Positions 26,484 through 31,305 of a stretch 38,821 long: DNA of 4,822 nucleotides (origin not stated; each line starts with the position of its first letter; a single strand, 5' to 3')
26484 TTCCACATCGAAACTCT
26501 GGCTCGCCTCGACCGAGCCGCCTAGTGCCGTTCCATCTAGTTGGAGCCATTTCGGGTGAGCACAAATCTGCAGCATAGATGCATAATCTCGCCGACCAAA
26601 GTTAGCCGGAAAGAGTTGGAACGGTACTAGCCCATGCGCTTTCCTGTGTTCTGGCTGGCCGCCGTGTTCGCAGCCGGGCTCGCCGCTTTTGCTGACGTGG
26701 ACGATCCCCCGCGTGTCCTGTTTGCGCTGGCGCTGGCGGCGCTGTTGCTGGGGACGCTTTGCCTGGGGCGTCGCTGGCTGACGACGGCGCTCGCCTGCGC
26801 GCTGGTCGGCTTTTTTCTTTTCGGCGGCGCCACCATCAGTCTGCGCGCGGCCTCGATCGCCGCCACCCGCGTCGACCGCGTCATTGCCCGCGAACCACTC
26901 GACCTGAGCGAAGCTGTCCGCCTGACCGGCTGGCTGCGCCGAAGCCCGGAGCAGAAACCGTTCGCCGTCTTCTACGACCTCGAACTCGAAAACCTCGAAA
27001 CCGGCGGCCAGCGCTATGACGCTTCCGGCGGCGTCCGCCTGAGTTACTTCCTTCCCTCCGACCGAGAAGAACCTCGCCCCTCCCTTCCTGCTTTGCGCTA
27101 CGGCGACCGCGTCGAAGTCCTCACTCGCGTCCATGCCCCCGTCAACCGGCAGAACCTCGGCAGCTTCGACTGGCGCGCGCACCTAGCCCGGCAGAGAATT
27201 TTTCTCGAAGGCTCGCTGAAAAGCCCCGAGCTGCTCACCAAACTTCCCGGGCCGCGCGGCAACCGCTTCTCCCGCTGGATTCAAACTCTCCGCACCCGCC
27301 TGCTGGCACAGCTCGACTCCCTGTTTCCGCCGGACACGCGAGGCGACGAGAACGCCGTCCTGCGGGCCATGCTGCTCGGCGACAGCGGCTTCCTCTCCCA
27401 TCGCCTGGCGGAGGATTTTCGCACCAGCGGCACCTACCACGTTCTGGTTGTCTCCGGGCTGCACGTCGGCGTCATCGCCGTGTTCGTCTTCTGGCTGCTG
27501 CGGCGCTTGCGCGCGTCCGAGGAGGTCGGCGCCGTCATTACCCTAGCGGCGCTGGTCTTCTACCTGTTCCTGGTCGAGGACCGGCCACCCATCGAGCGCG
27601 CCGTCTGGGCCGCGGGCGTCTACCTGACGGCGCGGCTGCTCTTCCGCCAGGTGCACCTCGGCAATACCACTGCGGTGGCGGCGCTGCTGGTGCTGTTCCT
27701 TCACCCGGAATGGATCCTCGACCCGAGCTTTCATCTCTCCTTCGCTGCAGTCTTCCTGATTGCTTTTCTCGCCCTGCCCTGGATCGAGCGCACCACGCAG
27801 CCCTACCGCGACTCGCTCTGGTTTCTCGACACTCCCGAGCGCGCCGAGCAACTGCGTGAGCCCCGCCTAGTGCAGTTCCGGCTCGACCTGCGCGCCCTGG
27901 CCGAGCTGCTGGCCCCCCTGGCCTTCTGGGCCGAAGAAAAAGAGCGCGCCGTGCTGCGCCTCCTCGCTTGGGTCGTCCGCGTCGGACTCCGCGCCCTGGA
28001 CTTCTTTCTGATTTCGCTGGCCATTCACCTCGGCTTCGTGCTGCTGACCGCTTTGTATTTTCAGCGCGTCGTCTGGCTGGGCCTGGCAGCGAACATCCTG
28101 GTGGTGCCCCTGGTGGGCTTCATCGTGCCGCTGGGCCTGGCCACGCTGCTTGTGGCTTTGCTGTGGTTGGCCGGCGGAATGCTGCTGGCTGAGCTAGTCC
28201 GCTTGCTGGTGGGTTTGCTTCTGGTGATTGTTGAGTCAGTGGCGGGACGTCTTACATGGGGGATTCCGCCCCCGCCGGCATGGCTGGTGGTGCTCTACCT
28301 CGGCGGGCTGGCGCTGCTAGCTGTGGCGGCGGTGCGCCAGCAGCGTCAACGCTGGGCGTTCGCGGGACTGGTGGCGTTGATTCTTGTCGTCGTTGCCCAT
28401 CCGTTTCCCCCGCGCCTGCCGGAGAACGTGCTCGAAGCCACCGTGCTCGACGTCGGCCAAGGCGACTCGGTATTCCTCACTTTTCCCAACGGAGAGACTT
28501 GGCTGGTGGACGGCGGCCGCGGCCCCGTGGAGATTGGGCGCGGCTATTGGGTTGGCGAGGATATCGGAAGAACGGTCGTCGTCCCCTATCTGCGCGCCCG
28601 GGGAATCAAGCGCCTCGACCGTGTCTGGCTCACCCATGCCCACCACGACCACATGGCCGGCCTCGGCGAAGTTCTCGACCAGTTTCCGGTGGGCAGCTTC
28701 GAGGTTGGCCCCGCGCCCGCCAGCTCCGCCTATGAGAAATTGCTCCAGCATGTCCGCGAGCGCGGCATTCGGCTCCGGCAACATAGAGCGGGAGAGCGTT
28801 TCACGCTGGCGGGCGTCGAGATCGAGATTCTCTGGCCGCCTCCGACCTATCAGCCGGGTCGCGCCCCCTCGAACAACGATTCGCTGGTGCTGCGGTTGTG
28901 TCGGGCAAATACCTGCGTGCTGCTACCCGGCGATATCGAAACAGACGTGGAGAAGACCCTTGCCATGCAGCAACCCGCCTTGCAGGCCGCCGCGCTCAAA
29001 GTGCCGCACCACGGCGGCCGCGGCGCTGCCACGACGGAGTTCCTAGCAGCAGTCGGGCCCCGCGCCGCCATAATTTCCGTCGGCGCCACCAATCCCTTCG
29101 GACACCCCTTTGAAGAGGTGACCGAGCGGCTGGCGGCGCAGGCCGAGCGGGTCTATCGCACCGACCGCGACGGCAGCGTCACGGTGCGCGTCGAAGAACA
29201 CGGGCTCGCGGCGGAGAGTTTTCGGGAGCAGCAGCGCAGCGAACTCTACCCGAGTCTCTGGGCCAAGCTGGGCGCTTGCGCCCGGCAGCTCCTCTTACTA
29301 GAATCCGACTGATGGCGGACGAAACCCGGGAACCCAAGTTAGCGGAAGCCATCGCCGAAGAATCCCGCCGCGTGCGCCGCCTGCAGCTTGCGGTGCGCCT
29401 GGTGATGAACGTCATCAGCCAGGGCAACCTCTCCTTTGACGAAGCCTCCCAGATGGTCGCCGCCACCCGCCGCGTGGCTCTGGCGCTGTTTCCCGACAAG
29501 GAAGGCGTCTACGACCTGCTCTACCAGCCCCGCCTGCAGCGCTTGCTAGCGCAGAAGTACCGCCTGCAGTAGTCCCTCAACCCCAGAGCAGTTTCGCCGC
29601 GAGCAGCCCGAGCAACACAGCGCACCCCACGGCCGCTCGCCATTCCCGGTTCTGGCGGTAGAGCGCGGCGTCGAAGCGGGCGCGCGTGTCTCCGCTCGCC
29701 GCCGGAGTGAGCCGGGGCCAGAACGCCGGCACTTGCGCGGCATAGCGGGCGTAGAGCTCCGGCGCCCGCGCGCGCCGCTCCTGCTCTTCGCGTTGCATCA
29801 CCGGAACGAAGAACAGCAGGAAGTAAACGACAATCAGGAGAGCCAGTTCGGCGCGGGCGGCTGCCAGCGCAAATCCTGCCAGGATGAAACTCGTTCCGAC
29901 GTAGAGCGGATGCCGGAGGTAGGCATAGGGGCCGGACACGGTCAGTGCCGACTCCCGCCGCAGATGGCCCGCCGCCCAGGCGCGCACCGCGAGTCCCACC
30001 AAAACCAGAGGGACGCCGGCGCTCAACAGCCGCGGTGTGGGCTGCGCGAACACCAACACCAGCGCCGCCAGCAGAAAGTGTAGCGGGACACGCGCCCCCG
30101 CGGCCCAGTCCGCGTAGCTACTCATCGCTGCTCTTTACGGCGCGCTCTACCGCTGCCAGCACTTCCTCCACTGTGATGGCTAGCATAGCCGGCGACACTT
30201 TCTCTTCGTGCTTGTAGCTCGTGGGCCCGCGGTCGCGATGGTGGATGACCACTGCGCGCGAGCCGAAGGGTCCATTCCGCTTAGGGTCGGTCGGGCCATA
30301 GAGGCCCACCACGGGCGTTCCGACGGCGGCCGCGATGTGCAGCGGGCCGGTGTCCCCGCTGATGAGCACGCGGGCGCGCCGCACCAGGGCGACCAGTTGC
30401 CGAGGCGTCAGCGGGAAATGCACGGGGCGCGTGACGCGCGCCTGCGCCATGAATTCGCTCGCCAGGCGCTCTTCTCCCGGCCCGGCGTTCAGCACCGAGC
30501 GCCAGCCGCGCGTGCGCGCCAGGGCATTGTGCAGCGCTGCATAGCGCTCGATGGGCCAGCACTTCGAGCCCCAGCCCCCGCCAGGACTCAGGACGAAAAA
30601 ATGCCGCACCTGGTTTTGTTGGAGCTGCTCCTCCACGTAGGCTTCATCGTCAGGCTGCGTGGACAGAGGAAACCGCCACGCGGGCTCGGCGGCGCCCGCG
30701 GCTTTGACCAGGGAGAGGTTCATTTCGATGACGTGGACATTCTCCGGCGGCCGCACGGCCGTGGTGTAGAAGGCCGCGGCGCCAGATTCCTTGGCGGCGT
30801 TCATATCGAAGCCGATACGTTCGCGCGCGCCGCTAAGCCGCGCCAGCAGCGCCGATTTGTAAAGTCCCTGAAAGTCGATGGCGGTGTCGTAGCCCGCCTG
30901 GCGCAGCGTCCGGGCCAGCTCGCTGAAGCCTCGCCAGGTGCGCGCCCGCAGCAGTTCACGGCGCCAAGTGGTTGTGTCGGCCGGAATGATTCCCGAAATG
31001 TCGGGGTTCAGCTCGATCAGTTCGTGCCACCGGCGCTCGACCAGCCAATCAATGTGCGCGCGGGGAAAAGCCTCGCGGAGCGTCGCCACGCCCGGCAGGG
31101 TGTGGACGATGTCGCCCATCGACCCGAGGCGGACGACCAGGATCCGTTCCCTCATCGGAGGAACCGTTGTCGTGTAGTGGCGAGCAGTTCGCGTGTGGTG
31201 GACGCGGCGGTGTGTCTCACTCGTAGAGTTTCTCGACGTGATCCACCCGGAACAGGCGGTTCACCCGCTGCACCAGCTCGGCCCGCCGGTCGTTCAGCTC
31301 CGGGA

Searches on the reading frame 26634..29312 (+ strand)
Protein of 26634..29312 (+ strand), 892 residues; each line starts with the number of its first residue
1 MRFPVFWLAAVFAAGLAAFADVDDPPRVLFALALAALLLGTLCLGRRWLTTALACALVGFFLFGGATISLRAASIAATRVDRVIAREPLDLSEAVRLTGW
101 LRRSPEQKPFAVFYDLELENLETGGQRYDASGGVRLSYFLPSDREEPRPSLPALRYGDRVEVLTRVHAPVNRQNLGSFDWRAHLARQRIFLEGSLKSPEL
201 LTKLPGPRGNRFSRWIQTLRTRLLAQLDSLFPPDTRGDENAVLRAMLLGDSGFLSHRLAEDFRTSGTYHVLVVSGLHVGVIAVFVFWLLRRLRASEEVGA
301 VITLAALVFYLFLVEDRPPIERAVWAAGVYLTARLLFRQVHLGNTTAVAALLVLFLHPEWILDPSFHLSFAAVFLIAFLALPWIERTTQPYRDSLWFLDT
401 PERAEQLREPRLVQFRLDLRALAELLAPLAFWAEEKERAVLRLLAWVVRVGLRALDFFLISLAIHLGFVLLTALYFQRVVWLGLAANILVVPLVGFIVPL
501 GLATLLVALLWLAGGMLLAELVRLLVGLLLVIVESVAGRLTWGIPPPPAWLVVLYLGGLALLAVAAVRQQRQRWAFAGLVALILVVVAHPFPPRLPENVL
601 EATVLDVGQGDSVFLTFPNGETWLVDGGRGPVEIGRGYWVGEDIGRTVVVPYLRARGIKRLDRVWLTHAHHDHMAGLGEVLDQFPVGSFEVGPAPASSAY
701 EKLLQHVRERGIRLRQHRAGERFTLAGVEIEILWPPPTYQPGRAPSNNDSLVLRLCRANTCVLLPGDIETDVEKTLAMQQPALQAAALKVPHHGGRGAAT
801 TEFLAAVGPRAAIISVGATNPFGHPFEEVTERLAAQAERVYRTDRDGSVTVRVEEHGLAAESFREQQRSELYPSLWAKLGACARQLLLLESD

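Call 50: search_protein_families(library=pfam, proteins=[window:26634-29312:+], max_evalue=0.0001)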
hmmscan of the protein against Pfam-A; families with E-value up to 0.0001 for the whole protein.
window:26634-29312:+ (892 aa): 4 families
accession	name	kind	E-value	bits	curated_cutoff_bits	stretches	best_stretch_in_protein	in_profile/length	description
PF03772.21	Competence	-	1.7e-47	162.5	23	1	246-566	1-267/270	Competence protein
PF13567.11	DUF4131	-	2.8e-23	82.9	31.6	1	25-200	4-164/165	Domain of unknown function (DUF4131)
PF00753.33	Lactamase_B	-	1.1e-12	48.7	22.7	1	606-817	2-195/196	Metallo-beta-lactamase superfamily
PF12706.13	Lactamase_B_2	-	6.4e-05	23.1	27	0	654-733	24-106/200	Beta-lactamase superfamily domain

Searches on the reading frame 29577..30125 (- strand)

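Call 50: search_protein_families(library=pfam, proteins=[window:29577-30125:-], max_evalue=0.0001)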
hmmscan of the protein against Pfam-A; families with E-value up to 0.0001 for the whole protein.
window:29577-30125:- (182 aa): 2 families
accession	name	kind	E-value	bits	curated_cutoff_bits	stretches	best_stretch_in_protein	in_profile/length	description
PF04191.18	PEMT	-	2.2e-08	34.9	25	1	49-114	28-95/105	Phospholipid methyltransferase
PF04140.19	ICMT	-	2.1e-06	28.5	24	1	58-115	32-91/95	Isoprenylcysteine carboxyl methyltransferase (ICMT) family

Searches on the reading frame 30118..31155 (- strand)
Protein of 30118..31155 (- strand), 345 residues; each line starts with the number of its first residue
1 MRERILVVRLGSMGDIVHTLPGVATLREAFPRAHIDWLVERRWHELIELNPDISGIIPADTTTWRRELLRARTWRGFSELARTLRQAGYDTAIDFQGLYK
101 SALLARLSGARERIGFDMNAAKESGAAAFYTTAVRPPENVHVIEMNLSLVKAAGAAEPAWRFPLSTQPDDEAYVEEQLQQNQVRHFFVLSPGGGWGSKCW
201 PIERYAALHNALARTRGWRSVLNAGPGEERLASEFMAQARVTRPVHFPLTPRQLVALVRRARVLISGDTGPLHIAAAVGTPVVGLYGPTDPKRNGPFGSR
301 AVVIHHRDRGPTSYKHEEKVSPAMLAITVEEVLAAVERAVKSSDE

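Call 50: search_protein_families(library=pfam, proteins=[window:30118-31155:-], max_evalue=0.0001)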
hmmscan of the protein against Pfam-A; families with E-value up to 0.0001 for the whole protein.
window:30118-31155:- (345 aa): 1 family
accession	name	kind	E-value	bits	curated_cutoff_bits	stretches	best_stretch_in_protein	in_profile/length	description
PF01075.23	Glyco_transf_9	-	3.8e-43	148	22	1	79-318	3-240/247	Glycosyltransferase family 9 (heptosyltransferase)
